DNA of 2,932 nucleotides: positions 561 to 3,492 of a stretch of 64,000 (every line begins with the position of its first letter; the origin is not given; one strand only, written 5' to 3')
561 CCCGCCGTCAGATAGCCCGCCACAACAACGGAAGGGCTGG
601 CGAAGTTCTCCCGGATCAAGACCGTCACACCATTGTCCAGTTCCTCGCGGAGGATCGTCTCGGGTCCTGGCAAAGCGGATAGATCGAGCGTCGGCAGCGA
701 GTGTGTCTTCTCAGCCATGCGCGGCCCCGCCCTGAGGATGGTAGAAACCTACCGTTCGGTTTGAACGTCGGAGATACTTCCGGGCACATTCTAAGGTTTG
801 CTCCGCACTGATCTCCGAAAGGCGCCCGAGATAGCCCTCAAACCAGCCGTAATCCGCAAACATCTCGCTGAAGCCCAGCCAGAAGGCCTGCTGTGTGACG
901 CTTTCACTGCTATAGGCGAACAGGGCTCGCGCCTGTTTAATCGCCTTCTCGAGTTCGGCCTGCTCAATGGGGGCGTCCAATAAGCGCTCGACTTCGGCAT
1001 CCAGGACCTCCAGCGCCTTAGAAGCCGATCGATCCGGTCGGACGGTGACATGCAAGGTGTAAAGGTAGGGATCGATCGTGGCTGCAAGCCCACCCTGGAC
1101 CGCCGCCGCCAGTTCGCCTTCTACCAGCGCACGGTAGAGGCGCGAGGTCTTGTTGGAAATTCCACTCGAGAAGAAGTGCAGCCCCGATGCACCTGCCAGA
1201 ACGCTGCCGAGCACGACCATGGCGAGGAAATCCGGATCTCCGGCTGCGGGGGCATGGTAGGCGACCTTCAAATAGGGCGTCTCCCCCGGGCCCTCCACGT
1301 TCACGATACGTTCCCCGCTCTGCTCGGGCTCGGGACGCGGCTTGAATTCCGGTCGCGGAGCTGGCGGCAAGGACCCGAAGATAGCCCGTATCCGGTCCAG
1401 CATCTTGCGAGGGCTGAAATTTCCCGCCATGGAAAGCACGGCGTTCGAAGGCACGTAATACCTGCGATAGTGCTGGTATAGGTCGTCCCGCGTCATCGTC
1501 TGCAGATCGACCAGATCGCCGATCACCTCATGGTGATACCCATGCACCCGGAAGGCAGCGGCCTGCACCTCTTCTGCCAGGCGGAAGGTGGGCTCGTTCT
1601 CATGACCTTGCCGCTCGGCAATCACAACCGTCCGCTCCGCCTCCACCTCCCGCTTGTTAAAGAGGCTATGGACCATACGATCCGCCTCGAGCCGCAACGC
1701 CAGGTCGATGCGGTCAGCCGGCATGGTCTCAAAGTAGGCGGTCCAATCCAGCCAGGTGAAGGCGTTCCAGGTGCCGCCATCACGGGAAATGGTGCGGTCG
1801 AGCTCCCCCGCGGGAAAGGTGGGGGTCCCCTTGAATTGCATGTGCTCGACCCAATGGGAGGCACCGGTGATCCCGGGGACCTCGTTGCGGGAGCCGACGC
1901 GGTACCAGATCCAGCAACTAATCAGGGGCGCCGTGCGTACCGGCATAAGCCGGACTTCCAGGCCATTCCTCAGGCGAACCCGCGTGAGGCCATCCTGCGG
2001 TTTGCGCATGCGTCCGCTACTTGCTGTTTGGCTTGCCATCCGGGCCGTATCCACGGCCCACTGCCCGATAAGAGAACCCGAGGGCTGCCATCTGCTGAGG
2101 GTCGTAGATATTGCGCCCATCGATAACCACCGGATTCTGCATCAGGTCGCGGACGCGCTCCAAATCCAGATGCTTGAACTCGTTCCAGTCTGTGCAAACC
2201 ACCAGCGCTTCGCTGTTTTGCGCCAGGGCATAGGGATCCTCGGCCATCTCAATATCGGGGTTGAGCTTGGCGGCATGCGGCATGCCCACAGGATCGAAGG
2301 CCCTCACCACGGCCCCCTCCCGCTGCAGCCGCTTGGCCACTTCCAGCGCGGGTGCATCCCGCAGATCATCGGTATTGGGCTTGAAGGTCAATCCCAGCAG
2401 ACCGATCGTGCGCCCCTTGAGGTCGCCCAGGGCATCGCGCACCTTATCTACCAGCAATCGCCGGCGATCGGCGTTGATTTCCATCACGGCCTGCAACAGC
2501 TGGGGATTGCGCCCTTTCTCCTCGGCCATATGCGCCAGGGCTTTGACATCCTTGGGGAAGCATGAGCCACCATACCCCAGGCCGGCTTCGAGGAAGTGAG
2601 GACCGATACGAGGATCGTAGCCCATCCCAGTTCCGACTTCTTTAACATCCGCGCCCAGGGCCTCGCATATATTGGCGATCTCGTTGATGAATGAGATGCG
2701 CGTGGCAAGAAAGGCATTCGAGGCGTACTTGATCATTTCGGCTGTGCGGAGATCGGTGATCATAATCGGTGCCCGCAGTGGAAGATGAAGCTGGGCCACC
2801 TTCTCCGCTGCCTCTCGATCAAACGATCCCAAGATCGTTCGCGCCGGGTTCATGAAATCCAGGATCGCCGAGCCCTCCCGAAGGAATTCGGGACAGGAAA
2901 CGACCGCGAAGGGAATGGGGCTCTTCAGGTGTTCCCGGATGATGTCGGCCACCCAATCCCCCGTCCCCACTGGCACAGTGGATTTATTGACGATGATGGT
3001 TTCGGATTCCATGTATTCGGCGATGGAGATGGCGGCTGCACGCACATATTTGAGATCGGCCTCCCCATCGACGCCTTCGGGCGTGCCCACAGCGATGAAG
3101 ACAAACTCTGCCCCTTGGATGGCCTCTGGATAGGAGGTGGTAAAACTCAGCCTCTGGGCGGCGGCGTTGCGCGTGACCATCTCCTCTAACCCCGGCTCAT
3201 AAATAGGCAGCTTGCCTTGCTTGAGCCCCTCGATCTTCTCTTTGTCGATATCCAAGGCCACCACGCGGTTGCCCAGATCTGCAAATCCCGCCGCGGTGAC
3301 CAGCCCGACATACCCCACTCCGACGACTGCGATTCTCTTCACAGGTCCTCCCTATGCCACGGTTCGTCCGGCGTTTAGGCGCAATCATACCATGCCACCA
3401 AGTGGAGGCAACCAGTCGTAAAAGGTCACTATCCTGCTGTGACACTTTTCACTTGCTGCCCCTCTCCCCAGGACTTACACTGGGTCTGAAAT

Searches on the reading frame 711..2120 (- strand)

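Call 42: search_protein_families(library=pfam, proteins=[window:711-2120:-], max_evalue=0.000001)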
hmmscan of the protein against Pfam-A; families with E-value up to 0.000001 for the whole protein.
window:711-2120:- (469 aa): 2 families
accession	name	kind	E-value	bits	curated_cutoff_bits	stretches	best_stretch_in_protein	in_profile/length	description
PF05193.26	Peptidase_M16_C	-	4.4e-33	115.1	23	1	209-396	2-180/181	Peptidase M16 inactive domain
PF00675.25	Peptidase_M16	-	6.6e-26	91.4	22.3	1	65-201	11-147/149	Insulinase (Peptidase family M16)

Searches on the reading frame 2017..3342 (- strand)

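Call 42: search_protein_families(library=pfam, proteins=[window:2017-3342:-], max_evalue=0.000001)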
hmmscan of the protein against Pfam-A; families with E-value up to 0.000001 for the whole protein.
window:2017-3342:- (441 aa): 3 families
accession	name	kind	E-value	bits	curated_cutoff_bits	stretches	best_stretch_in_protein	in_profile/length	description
PF03721.20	UDPG_MGDP_dh_N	-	1.5e-62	210.9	27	1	2-184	1-186/187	UDP-glucose/GDP-mannose dehydrogenase family, NAD binding domain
PF00984.24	UDPG_MGDP_dh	-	2.4e-40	137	25.4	1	199-291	1-93/94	UDP-glucose/GDP-mannose dehydrogenase family, central domain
PF03720.21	UDPG_MGDP_dh_C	-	2e-34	118.5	30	1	315-415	2-103/103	UDP-glucose/GDP-mannose dehydrogenase family, UDP binding domain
